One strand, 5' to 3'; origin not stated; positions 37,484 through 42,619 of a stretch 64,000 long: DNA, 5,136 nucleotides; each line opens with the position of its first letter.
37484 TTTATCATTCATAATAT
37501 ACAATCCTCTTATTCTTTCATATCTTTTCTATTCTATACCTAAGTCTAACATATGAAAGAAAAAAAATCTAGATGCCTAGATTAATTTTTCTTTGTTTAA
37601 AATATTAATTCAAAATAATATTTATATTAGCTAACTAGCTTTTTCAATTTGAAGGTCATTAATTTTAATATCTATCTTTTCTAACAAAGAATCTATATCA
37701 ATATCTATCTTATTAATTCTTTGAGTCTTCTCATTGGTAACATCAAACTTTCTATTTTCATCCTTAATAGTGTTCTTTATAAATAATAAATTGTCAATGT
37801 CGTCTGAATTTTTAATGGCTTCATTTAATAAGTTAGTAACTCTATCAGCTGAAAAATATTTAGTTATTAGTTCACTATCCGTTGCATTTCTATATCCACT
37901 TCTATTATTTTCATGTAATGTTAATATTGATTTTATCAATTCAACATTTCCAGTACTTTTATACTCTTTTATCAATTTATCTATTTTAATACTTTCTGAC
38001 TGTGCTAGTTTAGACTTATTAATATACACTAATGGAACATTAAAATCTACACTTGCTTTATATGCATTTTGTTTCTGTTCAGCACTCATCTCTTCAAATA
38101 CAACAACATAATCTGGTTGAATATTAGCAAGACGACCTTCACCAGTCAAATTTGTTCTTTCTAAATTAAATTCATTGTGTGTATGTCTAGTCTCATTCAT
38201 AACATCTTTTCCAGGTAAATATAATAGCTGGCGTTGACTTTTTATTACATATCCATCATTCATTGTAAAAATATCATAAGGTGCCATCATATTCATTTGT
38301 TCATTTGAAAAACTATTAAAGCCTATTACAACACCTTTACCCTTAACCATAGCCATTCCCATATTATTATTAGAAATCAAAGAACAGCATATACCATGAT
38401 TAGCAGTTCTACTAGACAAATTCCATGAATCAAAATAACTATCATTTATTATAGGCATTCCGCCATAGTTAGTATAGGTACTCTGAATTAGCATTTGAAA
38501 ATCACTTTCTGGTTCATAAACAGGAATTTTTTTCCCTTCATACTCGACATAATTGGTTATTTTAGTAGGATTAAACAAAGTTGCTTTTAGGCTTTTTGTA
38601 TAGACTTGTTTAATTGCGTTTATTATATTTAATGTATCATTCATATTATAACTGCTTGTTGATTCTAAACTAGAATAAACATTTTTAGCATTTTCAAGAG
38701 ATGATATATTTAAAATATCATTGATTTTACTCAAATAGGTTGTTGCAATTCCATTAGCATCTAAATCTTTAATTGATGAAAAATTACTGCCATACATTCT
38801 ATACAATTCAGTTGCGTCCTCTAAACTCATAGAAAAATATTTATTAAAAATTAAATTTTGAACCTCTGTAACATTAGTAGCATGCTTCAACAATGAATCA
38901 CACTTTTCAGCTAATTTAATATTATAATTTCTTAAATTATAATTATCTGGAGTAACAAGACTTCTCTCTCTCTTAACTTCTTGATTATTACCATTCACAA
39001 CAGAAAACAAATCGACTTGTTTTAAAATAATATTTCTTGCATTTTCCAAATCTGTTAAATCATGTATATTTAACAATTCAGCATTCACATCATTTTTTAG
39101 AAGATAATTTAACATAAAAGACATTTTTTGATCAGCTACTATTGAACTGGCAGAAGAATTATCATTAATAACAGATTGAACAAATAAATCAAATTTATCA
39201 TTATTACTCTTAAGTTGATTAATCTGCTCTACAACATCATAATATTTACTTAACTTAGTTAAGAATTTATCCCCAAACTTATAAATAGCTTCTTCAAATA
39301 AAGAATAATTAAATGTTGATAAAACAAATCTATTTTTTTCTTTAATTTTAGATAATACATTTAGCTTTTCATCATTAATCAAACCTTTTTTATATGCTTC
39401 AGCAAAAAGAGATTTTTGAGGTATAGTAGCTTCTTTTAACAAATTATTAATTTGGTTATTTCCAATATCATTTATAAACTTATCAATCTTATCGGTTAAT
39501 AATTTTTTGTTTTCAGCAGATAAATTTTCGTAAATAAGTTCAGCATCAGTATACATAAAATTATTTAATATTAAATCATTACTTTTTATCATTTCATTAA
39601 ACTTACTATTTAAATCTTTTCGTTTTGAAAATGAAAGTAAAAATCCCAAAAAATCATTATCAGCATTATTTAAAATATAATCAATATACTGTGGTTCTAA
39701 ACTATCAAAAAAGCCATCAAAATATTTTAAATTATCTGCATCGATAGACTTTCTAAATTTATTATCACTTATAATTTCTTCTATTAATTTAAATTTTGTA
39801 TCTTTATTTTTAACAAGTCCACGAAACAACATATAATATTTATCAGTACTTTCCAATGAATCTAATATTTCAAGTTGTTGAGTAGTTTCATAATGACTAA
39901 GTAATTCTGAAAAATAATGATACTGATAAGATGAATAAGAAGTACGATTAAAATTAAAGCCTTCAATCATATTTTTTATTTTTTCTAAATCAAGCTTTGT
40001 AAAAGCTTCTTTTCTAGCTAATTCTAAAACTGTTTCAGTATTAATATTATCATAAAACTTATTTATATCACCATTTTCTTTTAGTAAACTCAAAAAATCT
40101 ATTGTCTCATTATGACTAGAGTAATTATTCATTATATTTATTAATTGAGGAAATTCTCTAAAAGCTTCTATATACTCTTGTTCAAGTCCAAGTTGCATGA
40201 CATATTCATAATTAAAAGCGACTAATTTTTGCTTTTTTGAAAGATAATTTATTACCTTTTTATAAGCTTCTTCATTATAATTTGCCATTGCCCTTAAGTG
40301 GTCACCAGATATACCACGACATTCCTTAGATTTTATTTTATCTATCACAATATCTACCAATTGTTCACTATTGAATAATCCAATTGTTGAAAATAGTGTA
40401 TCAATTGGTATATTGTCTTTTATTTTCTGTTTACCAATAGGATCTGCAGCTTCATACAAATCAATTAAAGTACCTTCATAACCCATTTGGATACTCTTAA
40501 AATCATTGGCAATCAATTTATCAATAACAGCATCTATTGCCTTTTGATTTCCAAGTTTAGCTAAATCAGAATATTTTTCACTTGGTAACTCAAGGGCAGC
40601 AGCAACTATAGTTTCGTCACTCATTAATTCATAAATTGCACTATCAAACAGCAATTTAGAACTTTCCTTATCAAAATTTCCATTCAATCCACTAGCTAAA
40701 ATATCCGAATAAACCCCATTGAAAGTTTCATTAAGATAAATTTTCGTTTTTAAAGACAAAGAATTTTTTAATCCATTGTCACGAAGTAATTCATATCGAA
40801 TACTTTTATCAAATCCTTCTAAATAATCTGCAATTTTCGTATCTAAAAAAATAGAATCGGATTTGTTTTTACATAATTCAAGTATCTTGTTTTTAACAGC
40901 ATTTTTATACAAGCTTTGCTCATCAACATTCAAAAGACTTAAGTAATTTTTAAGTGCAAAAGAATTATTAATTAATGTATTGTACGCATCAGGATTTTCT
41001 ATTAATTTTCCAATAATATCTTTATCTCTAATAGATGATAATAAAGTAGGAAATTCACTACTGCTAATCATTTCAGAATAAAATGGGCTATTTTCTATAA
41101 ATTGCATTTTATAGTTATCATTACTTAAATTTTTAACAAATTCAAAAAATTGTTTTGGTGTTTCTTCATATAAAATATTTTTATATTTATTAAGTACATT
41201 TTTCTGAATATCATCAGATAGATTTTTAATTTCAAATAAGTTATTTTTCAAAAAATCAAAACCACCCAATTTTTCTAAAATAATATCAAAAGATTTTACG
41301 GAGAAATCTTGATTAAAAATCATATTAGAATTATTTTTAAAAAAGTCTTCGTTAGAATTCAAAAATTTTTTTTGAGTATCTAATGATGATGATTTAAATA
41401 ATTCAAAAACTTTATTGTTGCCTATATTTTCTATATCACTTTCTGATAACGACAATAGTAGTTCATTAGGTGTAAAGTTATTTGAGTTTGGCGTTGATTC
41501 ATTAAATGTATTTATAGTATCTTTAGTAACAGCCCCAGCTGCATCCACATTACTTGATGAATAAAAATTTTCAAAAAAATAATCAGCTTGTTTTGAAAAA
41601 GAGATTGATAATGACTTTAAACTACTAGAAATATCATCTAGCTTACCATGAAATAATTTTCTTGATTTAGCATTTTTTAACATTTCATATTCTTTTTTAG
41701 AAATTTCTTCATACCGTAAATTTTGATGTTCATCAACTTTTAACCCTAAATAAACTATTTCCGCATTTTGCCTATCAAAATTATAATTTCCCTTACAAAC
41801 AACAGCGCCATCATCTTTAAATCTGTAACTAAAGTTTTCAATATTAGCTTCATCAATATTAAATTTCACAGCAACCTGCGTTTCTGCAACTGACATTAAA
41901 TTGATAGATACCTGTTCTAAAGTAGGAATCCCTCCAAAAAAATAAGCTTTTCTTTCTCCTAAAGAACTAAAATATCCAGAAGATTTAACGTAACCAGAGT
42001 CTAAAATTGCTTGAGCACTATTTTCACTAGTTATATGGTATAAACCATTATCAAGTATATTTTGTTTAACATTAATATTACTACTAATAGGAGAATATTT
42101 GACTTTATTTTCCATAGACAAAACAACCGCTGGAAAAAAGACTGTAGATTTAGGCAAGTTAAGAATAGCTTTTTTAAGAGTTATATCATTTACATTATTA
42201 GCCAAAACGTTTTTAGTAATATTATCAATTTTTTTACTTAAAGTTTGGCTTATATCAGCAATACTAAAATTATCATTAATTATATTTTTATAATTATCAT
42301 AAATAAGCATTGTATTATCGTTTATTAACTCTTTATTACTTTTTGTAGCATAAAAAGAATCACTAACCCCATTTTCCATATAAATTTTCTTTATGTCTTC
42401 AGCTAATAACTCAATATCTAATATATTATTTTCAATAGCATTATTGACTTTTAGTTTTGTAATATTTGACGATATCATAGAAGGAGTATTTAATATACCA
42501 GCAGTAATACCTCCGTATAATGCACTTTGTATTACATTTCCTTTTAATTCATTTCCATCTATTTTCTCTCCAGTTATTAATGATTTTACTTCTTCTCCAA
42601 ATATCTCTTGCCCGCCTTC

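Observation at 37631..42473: Giant 2278-aa LXG protein with a roughly 1600-aa C-terminal extension of unknown function and no obvious immunity gene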

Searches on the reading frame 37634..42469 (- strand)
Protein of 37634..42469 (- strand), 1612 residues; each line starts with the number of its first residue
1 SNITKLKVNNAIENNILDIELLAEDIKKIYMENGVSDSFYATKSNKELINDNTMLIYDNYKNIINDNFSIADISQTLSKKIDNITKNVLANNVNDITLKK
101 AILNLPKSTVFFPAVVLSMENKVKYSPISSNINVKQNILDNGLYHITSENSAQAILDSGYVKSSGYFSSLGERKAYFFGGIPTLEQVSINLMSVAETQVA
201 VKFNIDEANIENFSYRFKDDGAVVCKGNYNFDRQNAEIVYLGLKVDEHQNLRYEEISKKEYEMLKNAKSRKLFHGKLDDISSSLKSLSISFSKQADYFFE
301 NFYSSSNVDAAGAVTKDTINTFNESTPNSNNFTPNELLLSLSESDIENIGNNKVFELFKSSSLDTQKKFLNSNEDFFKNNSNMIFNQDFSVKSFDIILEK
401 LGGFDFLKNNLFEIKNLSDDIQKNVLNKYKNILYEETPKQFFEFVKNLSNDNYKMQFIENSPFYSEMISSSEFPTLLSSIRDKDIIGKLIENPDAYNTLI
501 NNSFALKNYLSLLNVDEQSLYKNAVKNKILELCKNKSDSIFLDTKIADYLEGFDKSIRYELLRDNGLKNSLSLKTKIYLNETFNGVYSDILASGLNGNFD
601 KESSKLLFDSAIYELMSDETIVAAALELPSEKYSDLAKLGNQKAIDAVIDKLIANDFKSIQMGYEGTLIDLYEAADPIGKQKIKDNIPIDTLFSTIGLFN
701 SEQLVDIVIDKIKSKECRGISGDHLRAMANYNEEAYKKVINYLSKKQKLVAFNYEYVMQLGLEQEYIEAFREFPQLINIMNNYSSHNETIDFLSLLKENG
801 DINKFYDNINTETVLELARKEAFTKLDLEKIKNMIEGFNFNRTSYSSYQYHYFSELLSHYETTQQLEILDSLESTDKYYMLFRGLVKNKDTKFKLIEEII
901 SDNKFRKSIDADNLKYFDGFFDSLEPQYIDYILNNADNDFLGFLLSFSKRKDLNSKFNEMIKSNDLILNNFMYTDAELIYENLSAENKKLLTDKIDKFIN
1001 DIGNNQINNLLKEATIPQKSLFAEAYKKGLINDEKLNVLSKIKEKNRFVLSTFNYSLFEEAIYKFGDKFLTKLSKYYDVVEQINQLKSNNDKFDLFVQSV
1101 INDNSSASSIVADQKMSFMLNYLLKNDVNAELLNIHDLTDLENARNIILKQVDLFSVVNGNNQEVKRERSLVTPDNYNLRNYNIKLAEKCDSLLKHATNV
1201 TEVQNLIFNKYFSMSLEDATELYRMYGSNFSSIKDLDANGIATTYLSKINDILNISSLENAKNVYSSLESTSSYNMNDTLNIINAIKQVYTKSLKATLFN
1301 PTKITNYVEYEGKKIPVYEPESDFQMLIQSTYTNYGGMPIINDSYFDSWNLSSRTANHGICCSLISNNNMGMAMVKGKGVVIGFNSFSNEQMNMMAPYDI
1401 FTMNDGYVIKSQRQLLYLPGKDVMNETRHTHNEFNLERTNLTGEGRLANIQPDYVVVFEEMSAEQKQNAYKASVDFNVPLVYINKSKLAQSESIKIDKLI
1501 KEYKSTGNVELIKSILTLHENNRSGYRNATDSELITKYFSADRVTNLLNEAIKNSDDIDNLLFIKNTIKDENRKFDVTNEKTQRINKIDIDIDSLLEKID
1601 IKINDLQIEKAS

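Call 12: find_homologous_proteins(query=window:37634-42469:-, max_evalue=0.001)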
Query window:37634-42469:- (1612 aa): 4 proteins with E <= 0.001 among 8000 candidates.
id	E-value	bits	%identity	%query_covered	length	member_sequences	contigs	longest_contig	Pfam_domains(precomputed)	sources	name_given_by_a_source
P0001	0.0e+0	3459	100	100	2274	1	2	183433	-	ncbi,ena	-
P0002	4.8e-176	606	87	22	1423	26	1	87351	-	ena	-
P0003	9.0e-18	82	31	13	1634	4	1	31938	PF01966.29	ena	-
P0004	2.0e-14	71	29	12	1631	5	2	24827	PF01966.29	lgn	-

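Call 14: list_cluster_members(proteins=[P0001, P0002])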
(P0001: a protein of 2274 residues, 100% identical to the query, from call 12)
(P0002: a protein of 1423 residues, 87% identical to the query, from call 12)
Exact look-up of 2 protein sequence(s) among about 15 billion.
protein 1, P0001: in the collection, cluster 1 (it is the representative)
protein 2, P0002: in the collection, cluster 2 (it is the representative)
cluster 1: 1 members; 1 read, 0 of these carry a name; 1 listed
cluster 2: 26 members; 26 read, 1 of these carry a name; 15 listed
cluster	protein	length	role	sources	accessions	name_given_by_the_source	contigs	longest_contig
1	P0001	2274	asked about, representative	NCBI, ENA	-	-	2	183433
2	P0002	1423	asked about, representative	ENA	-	-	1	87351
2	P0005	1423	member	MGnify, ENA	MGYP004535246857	FL=1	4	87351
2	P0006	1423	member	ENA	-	-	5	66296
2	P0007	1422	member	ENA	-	-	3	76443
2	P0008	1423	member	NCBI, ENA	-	-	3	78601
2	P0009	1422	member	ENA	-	-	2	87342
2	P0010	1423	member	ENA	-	-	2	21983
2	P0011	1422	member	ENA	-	-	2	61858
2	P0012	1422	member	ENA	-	-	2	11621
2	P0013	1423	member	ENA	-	-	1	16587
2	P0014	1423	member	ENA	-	-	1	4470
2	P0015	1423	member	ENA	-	-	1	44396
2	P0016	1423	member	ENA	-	-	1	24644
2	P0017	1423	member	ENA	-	-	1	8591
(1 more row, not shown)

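Call 24: find_encoding_contigs(protein=P0001, flank=10000, max_places=4)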
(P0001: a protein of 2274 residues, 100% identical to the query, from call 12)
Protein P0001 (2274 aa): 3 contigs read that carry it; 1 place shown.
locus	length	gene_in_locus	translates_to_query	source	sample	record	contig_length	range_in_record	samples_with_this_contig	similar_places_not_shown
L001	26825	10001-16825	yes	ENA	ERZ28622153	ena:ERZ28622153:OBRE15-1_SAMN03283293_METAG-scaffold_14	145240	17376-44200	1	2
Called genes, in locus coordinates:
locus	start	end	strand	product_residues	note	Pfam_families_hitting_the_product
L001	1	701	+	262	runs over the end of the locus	PF04468:PSP1, PF28472:PSP1_3rd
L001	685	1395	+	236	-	PF02384:N6_Mtase, PF05175:MTS, PF13847:Methyltransf_31 (faint)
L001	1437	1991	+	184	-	PF01195:Pept_tRNA_hydro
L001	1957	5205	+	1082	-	PF22590:Cas3-like_C_2 (faint), PF17757:UvrB_inter, PF02559:CarD_TRCF_RID, PF00270:DEAD, PF00271:Helicase_C, PF03461:TRCF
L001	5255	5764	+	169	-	PF04014:MazE_antitoxin, PF15714:SpoVT_C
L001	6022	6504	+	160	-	PF00293:NUDIX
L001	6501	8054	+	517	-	PF00133:tRNA-synt_1, PF01406:tRNA-synt_1e (faint), PF01921:tRNA-synt_1f (faint), PF09334:tRNA-synt_1g, PF00133:tRNA-synt_1, PF08264:Anticodon_1 (faint), PF19303:Anticodon_3 (weak)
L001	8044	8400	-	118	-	-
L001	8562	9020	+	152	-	-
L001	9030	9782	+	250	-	PF00069:Pkinase, PF01636:APH (faint), PF07714:PK_Tyr_Ser-Thr, PF03109:ABC1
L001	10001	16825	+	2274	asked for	-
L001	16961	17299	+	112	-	PF13780:DUF4176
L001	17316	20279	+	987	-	-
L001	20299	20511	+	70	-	-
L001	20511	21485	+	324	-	PF03747:ADP_ribosyl_GH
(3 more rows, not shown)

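Call 25: find_encoding_contigs(protein=P0002, flank=10000, max_places=4)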
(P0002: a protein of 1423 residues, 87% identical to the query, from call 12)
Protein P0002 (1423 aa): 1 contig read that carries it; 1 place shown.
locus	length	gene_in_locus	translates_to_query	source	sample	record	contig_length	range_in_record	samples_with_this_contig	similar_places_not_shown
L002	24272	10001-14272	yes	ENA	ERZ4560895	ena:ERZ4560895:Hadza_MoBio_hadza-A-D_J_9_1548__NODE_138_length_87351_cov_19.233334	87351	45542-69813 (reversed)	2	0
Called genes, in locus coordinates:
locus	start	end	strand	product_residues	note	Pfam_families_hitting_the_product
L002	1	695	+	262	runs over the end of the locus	PF04468:PSP1, PF28472:PSP1_3rd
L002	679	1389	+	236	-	PF02384:N6_Mtase, PF05175:MTS, PF13847:Methyltransf_31 (weak)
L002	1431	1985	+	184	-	PF01195:Pept_tRNA_hydro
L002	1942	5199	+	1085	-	PF22590:Cas3-like_C_2 (faint), PF17757:UvrB_inter, PF02559:CarD_TRCF_RID, PF00270:DEAD, PF00271:Helicase_C, PF03461:TRCF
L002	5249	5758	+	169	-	PF04014:MazE_antitoxin, PF15714:SpoVT_C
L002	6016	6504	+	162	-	PF00293:NUDIX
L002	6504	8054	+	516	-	PF00133:tRNA-synt_1, PF01406:tRNA-synt_1e (faint), PF01921:tRNA-synt_1f (faint), PF09334:tRNA-synt_1g, PF00133:tRNA-synt_1, PF08264:Anticodon_1 (weak), PF19303:Anticodon_3 (weak)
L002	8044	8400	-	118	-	-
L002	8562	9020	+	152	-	-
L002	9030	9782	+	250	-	PF00069:Pkinase, PF07714:PK_Tyr_Ser-Thr, PF03109:ABC1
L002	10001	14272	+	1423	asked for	-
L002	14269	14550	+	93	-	-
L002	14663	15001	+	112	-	PF13780:DUF4176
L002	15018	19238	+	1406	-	-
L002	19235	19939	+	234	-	-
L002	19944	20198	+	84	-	-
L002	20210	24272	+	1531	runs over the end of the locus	PF01580:FtsK_SpoIIIE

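Call 44: search_protein_families(library=padloc, proteins=[P0003], max_evalue=0.01)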
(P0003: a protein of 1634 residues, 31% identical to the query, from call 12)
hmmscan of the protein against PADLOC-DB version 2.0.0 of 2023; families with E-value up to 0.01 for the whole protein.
P0003 (1634 aa): 0 families

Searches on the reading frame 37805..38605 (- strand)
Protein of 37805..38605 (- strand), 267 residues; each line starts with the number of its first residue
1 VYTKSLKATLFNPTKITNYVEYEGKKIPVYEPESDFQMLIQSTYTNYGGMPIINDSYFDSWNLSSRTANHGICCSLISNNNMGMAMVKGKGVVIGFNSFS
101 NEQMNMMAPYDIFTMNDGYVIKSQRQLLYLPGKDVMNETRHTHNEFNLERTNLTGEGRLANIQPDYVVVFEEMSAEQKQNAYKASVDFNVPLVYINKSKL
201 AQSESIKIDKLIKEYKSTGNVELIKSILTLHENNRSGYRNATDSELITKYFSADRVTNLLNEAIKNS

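Call 19: find_homologous_proteins(query=A1, max_evalue=0.01)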
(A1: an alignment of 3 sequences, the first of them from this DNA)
Query A1 (3 sequences) (267 aa, profile of the alignment): 15 proteins with E <= 0.01 among 3508 candidates.
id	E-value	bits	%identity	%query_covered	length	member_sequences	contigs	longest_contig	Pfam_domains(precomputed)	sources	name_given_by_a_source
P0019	1.2e-166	572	31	69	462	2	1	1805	-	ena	-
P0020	2.0e-130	453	30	79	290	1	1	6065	-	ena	-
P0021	1.7e-76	276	29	42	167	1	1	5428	-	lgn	-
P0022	3.6e-50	189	45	87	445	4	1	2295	-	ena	-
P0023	2.1e-43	167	44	58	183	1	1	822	-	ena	-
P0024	2.1e-40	157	37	94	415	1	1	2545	-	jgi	jgi:hypothetical protein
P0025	1.9e-37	147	47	65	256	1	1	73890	-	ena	-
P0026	1.5e-34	138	31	78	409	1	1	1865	-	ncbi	-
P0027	6.3e-31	126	51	48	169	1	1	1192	-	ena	-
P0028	2.2e-30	124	23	21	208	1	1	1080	PF02361.22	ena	-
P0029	1.0e-17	83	-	-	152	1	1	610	PF00359.28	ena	-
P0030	1.6e-16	79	40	49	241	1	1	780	-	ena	-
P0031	2.0e-16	78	40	52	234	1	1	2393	-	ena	-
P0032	4.8e-11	61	27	46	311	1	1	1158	-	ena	-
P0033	1.3e-4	40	29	12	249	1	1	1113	-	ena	-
